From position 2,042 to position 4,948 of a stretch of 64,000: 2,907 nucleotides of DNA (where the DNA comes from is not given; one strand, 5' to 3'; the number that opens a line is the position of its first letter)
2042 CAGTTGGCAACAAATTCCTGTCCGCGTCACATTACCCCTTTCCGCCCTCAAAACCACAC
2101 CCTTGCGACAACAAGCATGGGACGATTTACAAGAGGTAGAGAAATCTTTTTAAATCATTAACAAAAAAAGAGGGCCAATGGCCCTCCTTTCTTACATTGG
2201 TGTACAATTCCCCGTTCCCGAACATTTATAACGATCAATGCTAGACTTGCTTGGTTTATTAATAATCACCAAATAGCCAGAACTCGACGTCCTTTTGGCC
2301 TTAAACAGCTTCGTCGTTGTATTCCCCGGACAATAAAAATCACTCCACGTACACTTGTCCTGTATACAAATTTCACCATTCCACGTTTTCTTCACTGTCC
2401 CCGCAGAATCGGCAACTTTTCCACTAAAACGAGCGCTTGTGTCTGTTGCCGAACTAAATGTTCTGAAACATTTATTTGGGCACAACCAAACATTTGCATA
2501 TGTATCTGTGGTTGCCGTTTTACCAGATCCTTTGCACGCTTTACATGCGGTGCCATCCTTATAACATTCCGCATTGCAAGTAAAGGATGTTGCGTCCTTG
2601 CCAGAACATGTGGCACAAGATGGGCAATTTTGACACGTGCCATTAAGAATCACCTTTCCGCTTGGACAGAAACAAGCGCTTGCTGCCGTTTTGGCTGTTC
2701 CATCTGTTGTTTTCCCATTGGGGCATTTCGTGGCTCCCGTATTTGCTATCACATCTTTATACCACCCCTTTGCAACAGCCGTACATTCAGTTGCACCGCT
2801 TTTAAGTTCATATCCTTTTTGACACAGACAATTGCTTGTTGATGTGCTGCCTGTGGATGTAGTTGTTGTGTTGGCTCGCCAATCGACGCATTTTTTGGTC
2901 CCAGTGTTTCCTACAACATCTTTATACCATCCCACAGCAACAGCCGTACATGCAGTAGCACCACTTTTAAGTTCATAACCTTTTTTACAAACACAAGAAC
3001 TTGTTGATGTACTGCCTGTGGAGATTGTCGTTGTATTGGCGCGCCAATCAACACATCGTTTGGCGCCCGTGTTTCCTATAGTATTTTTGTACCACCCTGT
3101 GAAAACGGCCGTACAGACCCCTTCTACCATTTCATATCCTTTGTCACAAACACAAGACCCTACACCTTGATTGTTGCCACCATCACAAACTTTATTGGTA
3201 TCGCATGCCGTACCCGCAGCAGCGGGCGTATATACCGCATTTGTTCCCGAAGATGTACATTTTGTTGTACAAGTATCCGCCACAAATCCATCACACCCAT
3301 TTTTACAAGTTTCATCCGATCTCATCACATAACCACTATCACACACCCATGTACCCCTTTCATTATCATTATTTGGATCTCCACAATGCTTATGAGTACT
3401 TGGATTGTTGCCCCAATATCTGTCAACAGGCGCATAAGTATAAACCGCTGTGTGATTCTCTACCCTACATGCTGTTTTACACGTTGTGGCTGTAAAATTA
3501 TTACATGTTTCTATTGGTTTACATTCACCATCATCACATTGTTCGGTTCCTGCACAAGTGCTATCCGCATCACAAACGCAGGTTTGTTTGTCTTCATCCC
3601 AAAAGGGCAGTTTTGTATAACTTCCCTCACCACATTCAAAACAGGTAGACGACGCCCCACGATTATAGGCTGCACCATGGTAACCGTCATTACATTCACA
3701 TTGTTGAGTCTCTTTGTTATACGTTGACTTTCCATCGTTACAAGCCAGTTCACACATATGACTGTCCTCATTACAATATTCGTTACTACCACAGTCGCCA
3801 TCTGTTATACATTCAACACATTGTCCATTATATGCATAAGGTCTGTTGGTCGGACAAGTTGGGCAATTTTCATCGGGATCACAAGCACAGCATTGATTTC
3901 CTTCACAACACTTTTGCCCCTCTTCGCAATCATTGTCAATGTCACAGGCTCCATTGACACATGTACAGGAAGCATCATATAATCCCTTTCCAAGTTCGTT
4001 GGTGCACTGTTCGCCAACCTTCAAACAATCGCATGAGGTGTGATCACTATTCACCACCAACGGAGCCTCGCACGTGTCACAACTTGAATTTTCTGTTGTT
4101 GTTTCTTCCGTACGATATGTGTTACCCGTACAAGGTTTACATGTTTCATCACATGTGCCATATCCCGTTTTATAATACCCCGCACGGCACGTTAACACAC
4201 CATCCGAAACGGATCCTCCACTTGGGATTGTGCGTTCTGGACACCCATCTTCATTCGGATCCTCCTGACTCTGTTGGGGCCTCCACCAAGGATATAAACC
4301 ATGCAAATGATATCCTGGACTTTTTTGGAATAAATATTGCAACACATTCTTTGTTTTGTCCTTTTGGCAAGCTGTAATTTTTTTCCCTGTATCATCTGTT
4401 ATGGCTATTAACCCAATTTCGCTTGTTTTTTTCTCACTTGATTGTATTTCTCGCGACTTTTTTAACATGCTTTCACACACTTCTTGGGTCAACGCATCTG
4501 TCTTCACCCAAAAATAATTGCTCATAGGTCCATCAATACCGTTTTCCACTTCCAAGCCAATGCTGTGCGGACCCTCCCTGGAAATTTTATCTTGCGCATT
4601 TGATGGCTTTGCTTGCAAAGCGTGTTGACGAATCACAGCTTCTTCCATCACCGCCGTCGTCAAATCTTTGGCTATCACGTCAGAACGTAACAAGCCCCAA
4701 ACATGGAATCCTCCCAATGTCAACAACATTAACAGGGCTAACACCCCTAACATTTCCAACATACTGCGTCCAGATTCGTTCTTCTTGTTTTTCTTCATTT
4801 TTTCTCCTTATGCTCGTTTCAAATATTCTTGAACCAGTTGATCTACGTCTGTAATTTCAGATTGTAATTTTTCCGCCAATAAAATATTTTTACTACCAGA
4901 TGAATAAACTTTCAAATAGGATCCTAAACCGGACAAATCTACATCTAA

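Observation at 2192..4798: Architecture of the 868-aa protein: pilin-like head plus a giant eukaryote-like Cys-rich array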

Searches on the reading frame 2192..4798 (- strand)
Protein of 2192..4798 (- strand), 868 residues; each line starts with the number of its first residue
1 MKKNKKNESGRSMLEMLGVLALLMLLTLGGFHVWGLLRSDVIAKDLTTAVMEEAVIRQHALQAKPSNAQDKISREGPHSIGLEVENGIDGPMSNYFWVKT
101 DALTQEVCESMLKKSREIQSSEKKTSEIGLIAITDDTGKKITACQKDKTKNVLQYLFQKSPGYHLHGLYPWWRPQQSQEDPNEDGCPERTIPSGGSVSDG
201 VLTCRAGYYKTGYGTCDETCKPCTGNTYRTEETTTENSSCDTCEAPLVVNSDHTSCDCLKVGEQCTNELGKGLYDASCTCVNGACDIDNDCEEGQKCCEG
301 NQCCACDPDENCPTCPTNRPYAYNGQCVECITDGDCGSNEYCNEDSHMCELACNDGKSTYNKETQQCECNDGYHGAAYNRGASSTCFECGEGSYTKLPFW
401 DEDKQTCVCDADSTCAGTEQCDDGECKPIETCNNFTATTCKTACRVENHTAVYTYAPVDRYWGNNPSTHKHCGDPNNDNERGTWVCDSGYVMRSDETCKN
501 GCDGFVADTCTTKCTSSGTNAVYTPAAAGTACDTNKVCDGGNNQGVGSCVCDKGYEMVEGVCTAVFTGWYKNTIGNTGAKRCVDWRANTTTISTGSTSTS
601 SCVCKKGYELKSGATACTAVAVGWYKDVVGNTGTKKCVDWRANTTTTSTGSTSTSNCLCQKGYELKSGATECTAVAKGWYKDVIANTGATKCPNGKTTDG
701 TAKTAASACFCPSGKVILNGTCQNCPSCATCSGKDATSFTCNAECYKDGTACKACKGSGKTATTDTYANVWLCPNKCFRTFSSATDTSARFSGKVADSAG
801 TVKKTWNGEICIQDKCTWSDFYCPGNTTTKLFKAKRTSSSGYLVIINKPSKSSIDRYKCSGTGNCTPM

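Call 3: search_protein_families(library=pfam, proteins=[window:2192-4798:-], max_evalue=1)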
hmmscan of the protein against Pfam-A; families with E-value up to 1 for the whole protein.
window:2192-4798:- (868 aa): 1 family
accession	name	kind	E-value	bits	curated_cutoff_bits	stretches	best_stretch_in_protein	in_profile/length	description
PF07699.19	Ephrin_rec_like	-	3.6e-06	27.1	23.1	3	607-657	1-48/48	Tyrosine-protein kinase ephrin type A/B receptor-like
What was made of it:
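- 2534..4243 (-): Cys-rich array, residues 186-755: small disulfide-type beta-hairpin modules, including Ephrin_rec_like units. Pfam PF07699 scores 27.1 bits against a gathering score of 23.1 (call 3).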

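Call 4: search_protein_families(library=ncbifam, proteins=[window:2192-4798:-], max_evalue=1)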
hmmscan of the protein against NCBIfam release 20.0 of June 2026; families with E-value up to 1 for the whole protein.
window:2192-4798:- (868 aa): 1 family
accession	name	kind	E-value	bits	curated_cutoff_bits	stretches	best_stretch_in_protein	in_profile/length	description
NF007800.0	PRK10506.1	equivalog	0.01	15.7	158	1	2-45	2-45/163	prepilin peptidase-dependent protein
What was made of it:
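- On VirB/T4SS components (VirB5 or VirB6 position): There is no VirB5 or VirB6 profile hit (calls 3, 4).
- The protein itself does not reach any curated prepilin or pilin threshold (calls 3, 4).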

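Call 7: find_homologous_proteins(query=window:2192-4798:-, max_evalue=0.001)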
Query window:2192-4798:- (868 aa): 6 proteins with E <= 0.001 among 3702 candidates.
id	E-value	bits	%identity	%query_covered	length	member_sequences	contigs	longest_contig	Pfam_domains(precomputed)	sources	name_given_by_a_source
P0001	0.0e+0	2037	100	100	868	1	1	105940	PF07699.20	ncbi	-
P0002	0.0e+0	1183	67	84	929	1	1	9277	PF07699.20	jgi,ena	-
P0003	0.0e+0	1065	46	100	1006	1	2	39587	PF07562.21,PF07699.20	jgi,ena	-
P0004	0.0e+0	1047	62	84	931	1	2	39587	PF07699.20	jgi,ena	-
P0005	1.0e-173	598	46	64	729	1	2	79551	-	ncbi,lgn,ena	-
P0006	7.1e-21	92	40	15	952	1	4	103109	-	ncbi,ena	-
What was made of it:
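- Closest known: Eukaryotic Cys-rich ectodomains: the Eph receptor Cys-rich domain. Different: No close eukaryotic homologue was found (call 7).
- Checked: The gene has conserved orthologues and paralogues (call 7).
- No eukaryotic protein reached E<=1e-3 in a search of 5.8 billion proteins (call 7).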

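Call 10: find_encoding_contigs(protein=P0001, flank=10000, max_places=3)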
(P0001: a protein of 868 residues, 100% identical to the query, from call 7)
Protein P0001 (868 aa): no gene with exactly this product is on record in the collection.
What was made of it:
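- Tried and rejected: Not on record (call 10).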

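Call 11: find_encoding_contigs(protein=P0005, flank=10000, max_places=3)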
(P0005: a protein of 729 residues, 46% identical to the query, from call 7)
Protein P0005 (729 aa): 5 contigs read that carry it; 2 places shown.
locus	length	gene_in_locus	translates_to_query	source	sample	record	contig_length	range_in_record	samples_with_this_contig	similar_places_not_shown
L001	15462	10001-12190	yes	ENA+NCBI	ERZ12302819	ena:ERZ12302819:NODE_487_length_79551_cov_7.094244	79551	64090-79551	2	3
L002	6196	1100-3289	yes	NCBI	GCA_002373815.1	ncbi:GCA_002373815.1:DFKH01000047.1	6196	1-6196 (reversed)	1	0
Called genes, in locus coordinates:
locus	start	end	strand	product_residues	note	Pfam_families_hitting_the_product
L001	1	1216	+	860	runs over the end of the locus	PF01624:MutS_I, PF05188:MutS_II, PF05192:MutS_III, PF05190:MutS_IV, PF00488:MutS_V, PF27441:MutS_C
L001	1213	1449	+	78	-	-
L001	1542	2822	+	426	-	PF03349:Toluene_X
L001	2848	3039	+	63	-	PF04070:DUF378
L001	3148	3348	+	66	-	PF04070:DUF378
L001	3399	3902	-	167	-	-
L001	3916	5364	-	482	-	PF02934:GatB_N, PF02637:GatB_Yqey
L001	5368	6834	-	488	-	PF01425:Amidase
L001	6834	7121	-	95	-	PF02686:GatC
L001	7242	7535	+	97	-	-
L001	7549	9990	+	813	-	PF27097:VirB4_TrbE_N (faint), PF03135:CagE_TrbE_VirB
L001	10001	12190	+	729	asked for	-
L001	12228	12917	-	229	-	PF03167:UDG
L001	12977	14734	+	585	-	PF23558:TPR_P4H (faint), PF00515:TPR_1 (faint), PF07719:TPR_2 (faint), PF13176:TPR_7 (faint), PF13181:TPR_8 (faint), PF13428:TPR_14 (faint), PF13429:TPR_15 (faint), PF13424:TPR_12 (weak), +8 more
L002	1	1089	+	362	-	?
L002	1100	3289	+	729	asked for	-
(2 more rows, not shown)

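Call 12: find_encoding_contigs(protein=P0006, flank=10000, max_places=3)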
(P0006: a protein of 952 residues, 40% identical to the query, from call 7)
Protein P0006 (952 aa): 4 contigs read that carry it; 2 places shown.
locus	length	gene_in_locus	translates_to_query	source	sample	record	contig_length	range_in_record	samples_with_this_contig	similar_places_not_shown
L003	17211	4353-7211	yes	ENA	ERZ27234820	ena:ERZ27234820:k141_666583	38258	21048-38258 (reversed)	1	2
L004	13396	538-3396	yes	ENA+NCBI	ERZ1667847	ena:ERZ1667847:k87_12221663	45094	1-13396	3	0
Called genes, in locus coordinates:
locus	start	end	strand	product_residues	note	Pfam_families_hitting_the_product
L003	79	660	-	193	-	PF00589:Phage_integrase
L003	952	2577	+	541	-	-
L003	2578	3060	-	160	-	PF00023:Ank (faint), PF12796:Ank_2, PF13606:Ank_3 (faint), PF13637:Ank_4 (faint), PF12796:Ank_2, PF13857:Ank_5 (weak)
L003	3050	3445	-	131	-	-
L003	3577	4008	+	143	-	PF20331:DUF6626 (weak)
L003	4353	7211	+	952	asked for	-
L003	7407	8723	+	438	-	PF05697:Trigger_N, PF00254:FKBP_C, PF05698:Trigger_C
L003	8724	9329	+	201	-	PF00574:CLP_protease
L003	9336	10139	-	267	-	-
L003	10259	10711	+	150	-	-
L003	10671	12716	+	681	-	PF04851:ResIII, PF00270:DEAD, PF00271:Helicase_C, PF22590:Cas3-like_C_2 (weak), PF19833:RecG_dom3_C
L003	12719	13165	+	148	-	-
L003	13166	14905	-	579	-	PF03485:Arg_tRNA_synt_N, PF00750:tRNA-synt_1d, PF05746:DALR_1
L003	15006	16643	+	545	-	PF00749:tRNA-synt_1c, PF19269:Anticodon_2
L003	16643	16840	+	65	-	PF01519:DUF16 (weak), PF04102:SlyX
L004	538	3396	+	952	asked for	-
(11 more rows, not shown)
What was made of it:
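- The homologue P0006 lies next to tig and clpP instead (call 12).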

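Call 13: find_encoding_contigs(protein=P0003, flank=10000, max_places=3)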
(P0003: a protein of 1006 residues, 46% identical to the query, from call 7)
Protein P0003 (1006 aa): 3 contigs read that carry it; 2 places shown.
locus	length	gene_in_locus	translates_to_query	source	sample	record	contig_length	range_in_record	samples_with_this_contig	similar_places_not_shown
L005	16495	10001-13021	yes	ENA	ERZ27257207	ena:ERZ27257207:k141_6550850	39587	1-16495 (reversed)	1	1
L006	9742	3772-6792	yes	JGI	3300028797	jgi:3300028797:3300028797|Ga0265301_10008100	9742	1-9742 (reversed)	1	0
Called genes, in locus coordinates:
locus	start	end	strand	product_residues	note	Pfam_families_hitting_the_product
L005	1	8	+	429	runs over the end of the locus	PF03349:Toluene_X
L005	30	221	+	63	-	PF04070:DUF378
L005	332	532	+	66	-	PF04070:DUF378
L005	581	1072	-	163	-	-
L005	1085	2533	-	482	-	PF02934:GatB_N, PF02637:GatB_Yqey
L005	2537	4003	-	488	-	PF01425:Amidase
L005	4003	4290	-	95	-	PF02686:GatC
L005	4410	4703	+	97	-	-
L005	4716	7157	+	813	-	PF27097:VirB4_TrbE_N (weak), PF03135:CagE_TrbE_VirB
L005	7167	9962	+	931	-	PF07699:Ephrin_rec_like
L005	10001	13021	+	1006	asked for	PF07562:NCD3G (faint), PF07699:Ephrin_rec_like (weak)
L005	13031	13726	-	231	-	PF03167:UDG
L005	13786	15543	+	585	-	PF23558:TPR_P4H (faint), PF00515:TPR_1 (faint), PF07719:TPR_2 (faint), PF13176:TPR_7 (faint), PF13181:TPR_8 (faint), PF13428:TPR_14 (faint), PF13429:TPR_15 (faint), PF13424:TPR_12 (weak), +7 more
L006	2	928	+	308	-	?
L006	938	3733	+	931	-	PF07699:Ephrin_rec_like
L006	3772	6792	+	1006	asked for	PF07562:NCD3G (faint), PF07699:Ephrin_rec_like (weak)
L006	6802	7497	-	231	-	PF03167:UDG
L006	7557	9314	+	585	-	PF23558:TPR_P4H (faint), PF00515:TPR_1 (faint), PF07719:TPR_2 (faint), PF13176:TPR_7 (faint), PF13181:TPR_8 (faint), PF13428:TPR_14 (faint), PF13429:TPR_15 (faint), PF13424:TPR_12 (weak), +7 more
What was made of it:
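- The arrangement virB3-virB4-Cys-rich gene(s) recurs in L001 and in L005/L006 (calls 11, 13). The same architecture appears in independent assemblies from NCBI, ENA and JGI (calls 7, 11-13).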

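Call 19: find_related_loci(query=A1, collection=genome_contigs, flank=10000)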
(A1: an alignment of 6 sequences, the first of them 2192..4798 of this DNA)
Query A1 (868 aa) in genome_contigs; peptide patterns used: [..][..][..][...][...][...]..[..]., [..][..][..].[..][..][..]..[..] (x = any residue, [..] = any of these).
28 stretches matched a pattern; 2 encode a relative of the query (tblastn E <= 1e-3); 2 distinct loci.
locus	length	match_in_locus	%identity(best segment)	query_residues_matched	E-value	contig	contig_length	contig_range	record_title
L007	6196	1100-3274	46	1-867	8e-119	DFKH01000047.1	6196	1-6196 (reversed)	MAG TPA_asm: Alphaproteobacteria bacterium UBA3650 UBA3650_contig_293890, whole genome shotgun sequence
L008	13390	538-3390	40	1-867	3e-24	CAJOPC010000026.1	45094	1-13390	uncultured Alphaproteobacteria bacterium isolate Rumen_Coassembly_mag_2400 genome assembly, contig: k87_12221663, whole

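Call 68: predict_structure(alignment_id=A5)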
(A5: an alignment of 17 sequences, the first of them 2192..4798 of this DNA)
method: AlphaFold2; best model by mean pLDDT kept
length: 868 residues; sequences in the alignment: 17
mean_pLDDT: 71.6   pTM: 0.38
mean pLDDT of the five models: 71.6, 71.4, 70.4, 69.9, 67.9
residues with pLDDT >= 90: 21; 70-90: 595; 50-70: 121; < 50: 131
segments of 3 or more residues with pLDDT < 50: 1-10, 164-167, 180-182, 756-868
pLDDT, mean of each block of 10 residues (from residue 1): 38 60 65 69 84 82 67 82 83 85 85 78 60 83 76 85 55 68 68 83 89 85 88 87 80 80 78 81 84 85 84 84 84 86 87 86 86 83 80 77 80 76 73 66 70 76 79 78 78 73 65 64 73 83 71 86 83 83 64 71 81 77 81 72 74 80 80 87 84 86 87 82 81 80 66 49 32 34 33 31 30 32 32 33 29 36 33
secondary structure, 60 per line:
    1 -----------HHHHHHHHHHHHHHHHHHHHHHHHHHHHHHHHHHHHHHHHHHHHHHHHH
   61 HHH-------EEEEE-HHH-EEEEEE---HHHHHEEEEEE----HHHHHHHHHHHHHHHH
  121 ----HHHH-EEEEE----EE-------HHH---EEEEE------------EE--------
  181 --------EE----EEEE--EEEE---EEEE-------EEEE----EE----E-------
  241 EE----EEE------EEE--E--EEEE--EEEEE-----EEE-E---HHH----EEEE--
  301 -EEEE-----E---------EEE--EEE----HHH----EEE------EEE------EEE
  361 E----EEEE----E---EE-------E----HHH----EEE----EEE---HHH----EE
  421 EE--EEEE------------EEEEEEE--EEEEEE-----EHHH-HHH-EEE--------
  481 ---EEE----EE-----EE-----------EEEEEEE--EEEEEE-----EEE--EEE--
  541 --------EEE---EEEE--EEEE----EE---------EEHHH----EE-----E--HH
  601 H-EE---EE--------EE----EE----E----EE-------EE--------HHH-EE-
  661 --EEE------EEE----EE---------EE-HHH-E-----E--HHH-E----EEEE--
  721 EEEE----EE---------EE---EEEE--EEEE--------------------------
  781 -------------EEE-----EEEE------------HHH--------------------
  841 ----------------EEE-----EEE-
elements in order (helices of 4 or more, strands of 3 or more residues): H12-63 E71-75 E81-86 H90-94 E95-100 H105-120 H125-128 E130-134 E154-158 E195-198 E201-204 E208-211 E219-222 E247-249 E256-258 E264-267 E270-274 E280-282 E295-298 E302-305 E321-323 E326-328 E340-342 E349-351 E358-361 E366-369 E399-401 E406-408 E419-422 E425-428 E441-447 E450-455 E470-472 E484-486 E511-517 E520-525 E531-533 E536-538 E549-551 E555-558 E561-564 E663-665 E672-674 E715-718 E721-724 E745-748 E751-754 E794-796 E802-805 E857-859 E865-867
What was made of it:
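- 2534..4243 (-): AF2 pLDDT is about 70-89 and the model is all short hairpins (call 68).
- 2195..2491 (-): Conserved C-terminal domain of about 100 aa ('type A'; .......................), a candidate distal or tip domain. AF2 pLDDT is about 32, so it is not modelled (call 68).
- The array is modelled at pLDDT 70-89 as hairpin modules (call 68).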

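Call 71: fold_search(model_id=the predicted structure, library=pdb)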
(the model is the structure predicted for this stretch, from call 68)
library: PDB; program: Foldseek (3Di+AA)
matches with E <= 10: 244; with E <= 0.001: 2
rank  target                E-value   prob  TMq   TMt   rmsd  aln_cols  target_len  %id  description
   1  9b4h_A                1.8e-06  0.98  0.14  0.08  77.7       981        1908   15  Chlamydomonas reinhardtii mastigoneme filament (released 2024-04-10)
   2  8tx1                  1.7e-05  0.91  0.13  0.07  78.5       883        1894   14  Characterization of the Chlamydomonas Flagellar Mastigoneme Filament Structure at 3.6A (released 2023-10-25)
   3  8tv1_C                2.8e-03  1.00  0.08  0.20  13.7       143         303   21  Structure of the EphA2 LBDCRD bound to FabS1C_L1 (released 2024-06-26)
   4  4m4p_A                2.9e-03  0.98  0.08  0.13  13.3       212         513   16  Crystal structure of EPHA4 ectodomain (released 2013-10-30)
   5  7s7k_A                4.5e-03  0.97  0.10  0.15  12.1       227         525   15  Crystal structure of the EphB2 extracellular domain (released 2021-10-27)
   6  8trs_D                5.3e-03  1.00  0.08  0.39   6.5        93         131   28  Structure of the EphA2 CRD bound to FabS1CE_C1, trigonal form (released 2023-11-22)
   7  8trv_B                5.9e-03  1.00  0.08  0.20   6.5        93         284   28  Structure of the EphA2 LBDCRD bound to FabS1C_C1 (released 2024-07-17)
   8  8trv_A                9.6e-03  1.00  0.08  0.20   6.6        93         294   28  Structure of the EphA2 LBDCRD bound to FabS1C_C1 (released 2024-07-17)
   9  7k7j_A                1.1e-02  0.91  0.09  0.15  12.5       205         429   20  EphB6 receptor ectodomain (released 2021-04-07)
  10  2x10                  1.3e-02  0.97  0.08  0.13  12.3       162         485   18  Crystal structure of the complete EphA2 ectodomain (released 2010-03-16)
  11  9asb_Q                1.5e-02  1.00  0.06  0.07   9.6       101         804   23  Structure of human calcium-sensing receptor in complex with chimeric Gq (miniGisq) protein in nanodiscs (released 2024-04-17)
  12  8trt_D                1.7e-02  1.00  0.08  0.40   6.4        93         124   28  Structure of the EphA2 CRD bound to FabS1CE_C1, monoclinic form (released 2023-11-22)
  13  8trt_E                2.2e-02  1.00  0.08  0.40   6.4        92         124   28  Structure of the EphA2 CRD bound to FabS1CE_C1, monoclinic form (released 2023-11-22)
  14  7u1z_A                2.3e-02  0.09  0.08  0.05  52.5       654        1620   12  Crystal structure of the DRBD and CROPs of TcdA (released 2022-03-09)
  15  8szh_B                2.7e-02  1.00  0.06  0.07   3.2        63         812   30  Cryo-EM structure of cinacalcet-bound human calcium-sensing receptor CaSR-Gi complex in lipid nanodiscs (released 2024-02-07)
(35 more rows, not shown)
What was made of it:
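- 2534..4243 (-): Foldseek hits are the mastigoneme protein Mst1, Eph, CaSR and TNFR Cys-rich domains (call 71).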

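Call 78: search_protein_families(library=pfam, alignment_id=A6, max_evalue=0.001)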
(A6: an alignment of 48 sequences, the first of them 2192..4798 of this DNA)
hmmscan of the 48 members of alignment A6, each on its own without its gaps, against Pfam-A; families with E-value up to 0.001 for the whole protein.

A. member 1, window:2192-4798:- (868 aa): 1 family
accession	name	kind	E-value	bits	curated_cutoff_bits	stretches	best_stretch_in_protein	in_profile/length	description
PF07699.19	Ephrin_rec_like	-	3.6e-06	27.1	23.1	1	607-657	1-48/48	Tyrosine-protein kinase ephrin type A/B receptor-like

B. families by the number of members that match (of 48 scanned): 10 families
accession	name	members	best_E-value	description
PF07699.19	Ephrin_rec_like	6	2.8e-29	Tyrosine-protein kinase ephrin type A/B receptor-like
PF23091.2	TNFR_ELAPOR1_6th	3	3.5e-09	ELAPOR1-like, TNF receptor-like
PF07562.20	NCD3G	3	5.1e-06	Nine Cysteines Domain of family 3 GPCR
PF23106.1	EGF_Teneurin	2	1.6e-46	Teneurin-like EGF domain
PF25024.1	EGF_TEN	2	1.2e-40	Teneurin EGF domain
PF07974.19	EGF_2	2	4.6e-09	EGF-like domain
PF22633.2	F5_F8_type_C_2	1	1.1e-10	NedA-like, galactose-binding domain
PF00754.31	F5_F8_type_C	1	2.7e-10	F5/8 type C domain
PF01683.23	EB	1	6.1e-05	EB module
PF09402.16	MSC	1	0.00093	Man1-Src1p-C-terminal domain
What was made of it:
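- All Pfam and structural matches of the tail are to eukaryotic families: Ephrin_rec_like, NCD3G, TNFR, teneurin EGF and the mastigoneme protein (calls 3, 71, 78).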
